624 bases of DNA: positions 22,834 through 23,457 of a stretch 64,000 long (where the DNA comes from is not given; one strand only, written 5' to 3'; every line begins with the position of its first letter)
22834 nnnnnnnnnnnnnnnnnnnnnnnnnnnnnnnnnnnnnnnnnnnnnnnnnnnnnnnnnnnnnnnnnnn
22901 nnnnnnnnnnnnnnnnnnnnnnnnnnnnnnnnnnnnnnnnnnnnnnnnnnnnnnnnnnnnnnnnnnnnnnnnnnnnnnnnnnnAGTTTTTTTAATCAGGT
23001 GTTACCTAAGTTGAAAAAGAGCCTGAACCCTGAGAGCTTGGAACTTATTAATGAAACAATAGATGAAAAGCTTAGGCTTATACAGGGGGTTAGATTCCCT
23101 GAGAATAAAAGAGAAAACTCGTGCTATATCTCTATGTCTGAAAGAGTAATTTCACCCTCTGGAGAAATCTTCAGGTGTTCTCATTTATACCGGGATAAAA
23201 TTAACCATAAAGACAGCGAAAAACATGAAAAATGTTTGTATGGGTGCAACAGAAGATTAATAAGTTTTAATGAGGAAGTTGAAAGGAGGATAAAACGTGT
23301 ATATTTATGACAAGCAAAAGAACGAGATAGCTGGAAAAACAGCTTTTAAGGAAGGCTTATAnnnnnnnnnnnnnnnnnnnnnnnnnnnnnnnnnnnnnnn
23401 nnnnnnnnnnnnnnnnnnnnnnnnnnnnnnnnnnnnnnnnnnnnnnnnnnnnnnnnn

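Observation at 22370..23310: Radical SAM gene split exactly at a canonical -1 slippery heptamer, U UUU UUA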

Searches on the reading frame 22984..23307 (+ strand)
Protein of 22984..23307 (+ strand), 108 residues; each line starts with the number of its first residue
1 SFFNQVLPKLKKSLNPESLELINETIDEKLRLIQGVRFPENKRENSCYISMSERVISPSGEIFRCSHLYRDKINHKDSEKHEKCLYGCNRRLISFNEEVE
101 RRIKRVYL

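Call 4: search_protein_families(library=pfam, proteins=[window:22999-23307:+], max_evalue=1)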
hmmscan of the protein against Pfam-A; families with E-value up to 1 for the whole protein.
seq(103 aa): 0 families

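Call 16: list_cluster_members(proteins=[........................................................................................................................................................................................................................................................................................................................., P0001, window:23011-23307:+, window:22999-23307:+])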
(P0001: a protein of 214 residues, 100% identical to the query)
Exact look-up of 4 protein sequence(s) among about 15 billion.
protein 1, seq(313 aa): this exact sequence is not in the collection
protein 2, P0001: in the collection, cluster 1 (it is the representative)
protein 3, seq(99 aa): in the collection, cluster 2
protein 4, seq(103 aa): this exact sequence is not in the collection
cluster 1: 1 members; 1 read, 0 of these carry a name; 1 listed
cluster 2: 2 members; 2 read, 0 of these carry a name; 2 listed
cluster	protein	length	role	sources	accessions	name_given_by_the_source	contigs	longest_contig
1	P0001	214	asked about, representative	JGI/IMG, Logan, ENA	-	-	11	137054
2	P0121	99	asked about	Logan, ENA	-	-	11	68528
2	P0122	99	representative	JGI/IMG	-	-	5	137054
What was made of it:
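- The exact T8 product is absent from the protein collection (call 16).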

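Call 20: find_encoding_contigs(protein=P0121, flank=1500, max_places=10)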
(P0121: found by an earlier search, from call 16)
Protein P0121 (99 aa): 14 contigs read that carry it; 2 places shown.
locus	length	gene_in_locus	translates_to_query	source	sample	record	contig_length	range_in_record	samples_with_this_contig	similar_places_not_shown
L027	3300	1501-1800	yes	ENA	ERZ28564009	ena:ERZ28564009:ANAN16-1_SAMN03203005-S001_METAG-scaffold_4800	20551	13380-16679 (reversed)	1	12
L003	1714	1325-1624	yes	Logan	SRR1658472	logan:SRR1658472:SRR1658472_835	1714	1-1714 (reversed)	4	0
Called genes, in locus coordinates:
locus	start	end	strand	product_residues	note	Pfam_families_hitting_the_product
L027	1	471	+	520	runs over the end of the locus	PF00176:SNF2-rel_dom, PF00271:Helicase_C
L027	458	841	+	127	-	-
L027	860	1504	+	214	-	PF04055:Radical_SAM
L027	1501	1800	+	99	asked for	-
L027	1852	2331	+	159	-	-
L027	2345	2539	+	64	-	-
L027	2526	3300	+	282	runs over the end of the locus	PF01145:Band_7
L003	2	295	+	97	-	?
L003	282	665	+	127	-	-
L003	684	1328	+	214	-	PF04055:Radical_SAM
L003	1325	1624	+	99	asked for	-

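Call 46: find_homologous_proteins(query=window:22984-23307:+, max_evalue=0.00001)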
Query seq(108 aa) (108 aa): 15 proteins with E <= 0.00001 among 15 candidates.
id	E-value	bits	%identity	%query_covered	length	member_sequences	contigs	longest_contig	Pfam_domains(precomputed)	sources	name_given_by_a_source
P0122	4.3e-58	211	100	92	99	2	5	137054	-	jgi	-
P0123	5.9e-36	140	63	97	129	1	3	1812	-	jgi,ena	-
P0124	3.2e-33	132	59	94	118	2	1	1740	-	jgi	jgi:hypothetical protein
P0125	5.7e-30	121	58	95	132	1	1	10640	-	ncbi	-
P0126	8.2e-30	121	54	97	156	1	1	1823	-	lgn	-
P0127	9.7e-30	120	60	87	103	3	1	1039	-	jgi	jgi:hypothetical protein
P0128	2.5e-27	113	61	96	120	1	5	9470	-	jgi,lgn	jgi:hypothetical protein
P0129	6.1e-26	108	58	81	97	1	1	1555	-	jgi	jgi:hypothetical protein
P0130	1.2e-25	107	59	80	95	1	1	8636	-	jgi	jgi:hypothetical protein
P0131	2.6e-25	106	51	95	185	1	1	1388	-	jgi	jgi:MoaA/NifB/PqqE/SkfB family radical SAM enzyme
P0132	2.0e-22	97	55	80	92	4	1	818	-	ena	-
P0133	2.5e-18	84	64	61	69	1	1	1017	-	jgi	jgi:hypothetical protein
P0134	2.9e-18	84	58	64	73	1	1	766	-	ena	-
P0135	9.0e-18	82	66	54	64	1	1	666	-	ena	-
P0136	5.3e-16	76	66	56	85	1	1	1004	-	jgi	jgi:hypothetical protein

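Call 47: find_encoding_contigs(protein=P0128, flank=2500, max_places=4)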
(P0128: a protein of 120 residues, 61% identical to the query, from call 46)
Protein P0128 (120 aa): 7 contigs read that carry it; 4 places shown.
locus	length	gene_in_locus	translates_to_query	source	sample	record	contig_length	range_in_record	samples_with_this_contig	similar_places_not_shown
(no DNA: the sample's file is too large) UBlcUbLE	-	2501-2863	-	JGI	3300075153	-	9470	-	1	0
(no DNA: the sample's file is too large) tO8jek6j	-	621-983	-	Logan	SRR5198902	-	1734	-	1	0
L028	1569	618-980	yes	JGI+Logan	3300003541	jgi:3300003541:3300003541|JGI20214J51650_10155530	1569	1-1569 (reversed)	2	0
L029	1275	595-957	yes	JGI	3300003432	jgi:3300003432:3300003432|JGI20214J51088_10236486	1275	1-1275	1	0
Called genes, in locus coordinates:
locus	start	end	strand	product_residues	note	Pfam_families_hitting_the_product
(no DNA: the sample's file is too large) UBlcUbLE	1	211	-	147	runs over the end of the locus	?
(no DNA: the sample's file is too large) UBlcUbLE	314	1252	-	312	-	-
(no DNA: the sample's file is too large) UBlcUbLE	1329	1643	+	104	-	-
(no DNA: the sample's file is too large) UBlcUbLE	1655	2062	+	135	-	-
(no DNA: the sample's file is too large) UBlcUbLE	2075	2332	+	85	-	-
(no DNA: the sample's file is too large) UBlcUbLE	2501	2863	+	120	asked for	-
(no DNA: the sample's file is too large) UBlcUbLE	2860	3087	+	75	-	-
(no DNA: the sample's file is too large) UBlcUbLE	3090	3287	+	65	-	-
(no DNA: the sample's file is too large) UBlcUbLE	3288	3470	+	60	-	-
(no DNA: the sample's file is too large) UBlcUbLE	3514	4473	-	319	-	-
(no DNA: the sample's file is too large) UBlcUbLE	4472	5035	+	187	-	-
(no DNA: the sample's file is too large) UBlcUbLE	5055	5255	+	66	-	-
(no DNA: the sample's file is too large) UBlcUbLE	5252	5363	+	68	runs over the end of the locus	-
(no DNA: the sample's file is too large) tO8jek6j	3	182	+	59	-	?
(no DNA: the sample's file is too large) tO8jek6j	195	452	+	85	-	-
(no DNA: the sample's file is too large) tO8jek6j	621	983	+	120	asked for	-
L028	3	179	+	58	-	?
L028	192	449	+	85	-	-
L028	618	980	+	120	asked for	-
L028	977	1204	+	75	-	-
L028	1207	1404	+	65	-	-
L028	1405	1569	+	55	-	?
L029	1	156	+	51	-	?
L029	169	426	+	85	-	-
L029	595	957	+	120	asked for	-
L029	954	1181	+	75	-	-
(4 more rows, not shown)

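Call 48: find_encoding_contigs(protein=P0125, flank=2500, max_places=3)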
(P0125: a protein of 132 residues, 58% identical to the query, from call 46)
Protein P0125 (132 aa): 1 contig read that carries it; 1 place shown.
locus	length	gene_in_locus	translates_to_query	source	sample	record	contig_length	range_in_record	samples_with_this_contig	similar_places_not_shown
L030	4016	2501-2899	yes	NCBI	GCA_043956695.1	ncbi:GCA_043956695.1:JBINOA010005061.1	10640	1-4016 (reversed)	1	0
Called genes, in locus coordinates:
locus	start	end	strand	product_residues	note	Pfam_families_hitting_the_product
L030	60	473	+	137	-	PF13456:RVT_3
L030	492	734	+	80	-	-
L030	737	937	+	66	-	-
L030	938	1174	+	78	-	-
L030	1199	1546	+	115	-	-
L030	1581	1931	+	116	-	-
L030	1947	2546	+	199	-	PF04055:Radical_SAM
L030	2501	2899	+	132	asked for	-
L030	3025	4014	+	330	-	?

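Call 49: find_encoding_contigs(protein=P0130, flank=2500, max_places=3)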
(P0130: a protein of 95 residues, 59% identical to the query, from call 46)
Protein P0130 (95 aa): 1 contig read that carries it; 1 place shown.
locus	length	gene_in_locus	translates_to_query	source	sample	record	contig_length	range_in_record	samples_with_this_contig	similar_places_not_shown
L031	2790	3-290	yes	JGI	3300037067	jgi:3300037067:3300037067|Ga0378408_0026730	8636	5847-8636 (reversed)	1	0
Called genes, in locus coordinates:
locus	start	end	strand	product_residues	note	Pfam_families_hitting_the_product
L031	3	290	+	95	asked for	?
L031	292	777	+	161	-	-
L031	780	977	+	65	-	-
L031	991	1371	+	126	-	-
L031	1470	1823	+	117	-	PF10544:T5orf172, PF13455:MUG113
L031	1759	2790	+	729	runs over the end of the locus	-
